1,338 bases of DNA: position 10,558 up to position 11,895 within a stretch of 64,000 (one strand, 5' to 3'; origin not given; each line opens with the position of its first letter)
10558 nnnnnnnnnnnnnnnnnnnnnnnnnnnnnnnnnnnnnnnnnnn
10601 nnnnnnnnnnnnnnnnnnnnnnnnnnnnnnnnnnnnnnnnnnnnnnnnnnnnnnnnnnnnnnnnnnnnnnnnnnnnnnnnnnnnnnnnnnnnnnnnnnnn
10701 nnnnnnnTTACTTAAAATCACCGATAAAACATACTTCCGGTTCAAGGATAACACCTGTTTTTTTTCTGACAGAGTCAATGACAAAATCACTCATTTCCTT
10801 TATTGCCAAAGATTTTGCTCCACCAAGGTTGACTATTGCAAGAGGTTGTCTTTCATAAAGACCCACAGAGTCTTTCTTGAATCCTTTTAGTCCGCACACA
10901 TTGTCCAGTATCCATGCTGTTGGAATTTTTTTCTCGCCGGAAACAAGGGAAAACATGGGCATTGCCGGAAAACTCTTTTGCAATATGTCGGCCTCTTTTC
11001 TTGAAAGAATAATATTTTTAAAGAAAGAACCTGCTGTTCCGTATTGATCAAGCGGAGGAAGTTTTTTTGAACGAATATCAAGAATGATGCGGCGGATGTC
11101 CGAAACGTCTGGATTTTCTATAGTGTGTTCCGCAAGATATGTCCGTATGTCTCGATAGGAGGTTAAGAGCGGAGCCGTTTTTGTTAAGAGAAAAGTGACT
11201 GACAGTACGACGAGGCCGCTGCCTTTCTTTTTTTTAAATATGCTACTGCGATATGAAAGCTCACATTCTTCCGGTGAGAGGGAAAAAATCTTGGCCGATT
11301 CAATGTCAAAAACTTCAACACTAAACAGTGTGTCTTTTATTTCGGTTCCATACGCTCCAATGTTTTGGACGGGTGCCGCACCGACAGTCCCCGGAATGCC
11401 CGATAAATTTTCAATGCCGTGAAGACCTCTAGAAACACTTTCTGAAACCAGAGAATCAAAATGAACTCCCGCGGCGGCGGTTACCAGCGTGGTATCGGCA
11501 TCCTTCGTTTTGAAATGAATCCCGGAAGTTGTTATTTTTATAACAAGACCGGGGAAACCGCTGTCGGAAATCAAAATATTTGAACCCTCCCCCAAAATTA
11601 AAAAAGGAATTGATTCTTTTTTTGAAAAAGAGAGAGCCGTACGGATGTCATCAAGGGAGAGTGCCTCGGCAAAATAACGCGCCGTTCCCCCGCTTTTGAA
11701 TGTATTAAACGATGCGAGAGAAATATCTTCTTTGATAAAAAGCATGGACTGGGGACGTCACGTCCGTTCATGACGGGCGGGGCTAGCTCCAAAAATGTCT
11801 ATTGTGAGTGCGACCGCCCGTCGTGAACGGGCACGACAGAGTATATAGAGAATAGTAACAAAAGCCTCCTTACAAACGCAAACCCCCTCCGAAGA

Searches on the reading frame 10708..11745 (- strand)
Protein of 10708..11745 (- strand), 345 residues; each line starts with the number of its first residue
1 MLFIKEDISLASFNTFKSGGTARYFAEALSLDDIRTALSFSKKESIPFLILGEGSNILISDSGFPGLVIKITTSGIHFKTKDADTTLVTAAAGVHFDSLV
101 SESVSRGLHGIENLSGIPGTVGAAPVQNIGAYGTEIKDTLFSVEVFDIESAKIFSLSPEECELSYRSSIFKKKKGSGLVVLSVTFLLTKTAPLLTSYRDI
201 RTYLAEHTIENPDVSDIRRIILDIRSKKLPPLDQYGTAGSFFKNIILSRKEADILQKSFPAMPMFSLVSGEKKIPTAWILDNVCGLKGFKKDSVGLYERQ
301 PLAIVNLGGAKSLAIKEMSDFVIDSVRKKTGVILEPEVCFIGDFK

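Call 6: search_protein_families(library=ncbifam, proteins=[window:10708-11745:-], max_evalue=1)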
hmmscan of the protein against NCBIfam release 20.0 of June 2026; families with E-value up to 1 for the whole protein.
window:10708-11745:- (345 aa): 7 families
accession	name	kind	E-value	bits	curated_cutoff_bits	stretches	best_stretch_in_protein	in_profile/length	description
NF000755.0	PRK00046.1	equivalog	4.1e-91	305.2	277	1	4-342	4-336/343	UDP-N-acetylmuramate dehydrogenase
NF010478.0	PRK13903.1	equivalog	2.8e-74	250.2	231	1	5-342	16-359/362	UDP-N-acetylmuramate dehydrogenase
TIGR00179.1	murB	equivalog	4.8e-62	209.8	144.5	1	10-342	1-290/290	UDP-N-acetylmuramate dehydrogenase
NF010480.0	PRK13905.1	equivalog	4e-50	170.4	259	1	4-344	16-301/303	UDP-N-acetylmuramate dehydrogenase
NF011245.0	PRK14651.1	equivalog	9.1e-24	84.1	224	1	7-173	6-157/273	UDP-N-acetylmuramate dehydrogenase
NF011242.0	PRK14648.1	equivalog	9.1e-23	81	426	1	6-146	14-155/354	UDP-N-acetylmuramate dehydrogenase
NF010479.0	PRK13904.1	equivalog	1.6e-10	40.9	273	2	48-172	35-148/258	UDP-N-acetylmuramate dehydrogenase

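Call 36: find_encoding_contigs(protein=window:10708-11745:-, flank=4000, max_places=6)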
Protein window:10708-11745:- (345 aa): 2 contigs read that carry it; 1 place shown.
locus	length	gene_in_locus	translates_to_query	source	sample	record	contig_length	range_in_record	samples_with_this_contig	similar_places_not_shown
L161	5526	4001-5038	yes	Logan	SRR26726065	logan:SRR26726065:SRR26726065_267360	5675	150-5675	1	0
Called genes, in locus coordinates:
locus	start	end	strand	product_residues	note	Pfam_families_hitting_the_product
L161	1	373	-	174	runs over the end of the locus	?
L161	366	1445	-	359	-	PF04321:RmlD_sub_bind, PF01370:Epimerase, PF16363:GDP_Man_Dehyd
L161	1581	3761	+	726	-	PF04932:Wzy_C, PF00515:TPR_1 (faint), PF07719:TPR_2 (faint), PF13181:TPR_8 (faint), PF13428:TPR_14 (faint), PF14559:TPR_19 (faint), PF13432:TPR_16 (faint), PF13371:TPR_9 (faint)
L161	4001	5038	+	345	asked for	PF01565:FAD_binding_4, PF02873:MurB_C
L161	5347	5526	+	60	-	?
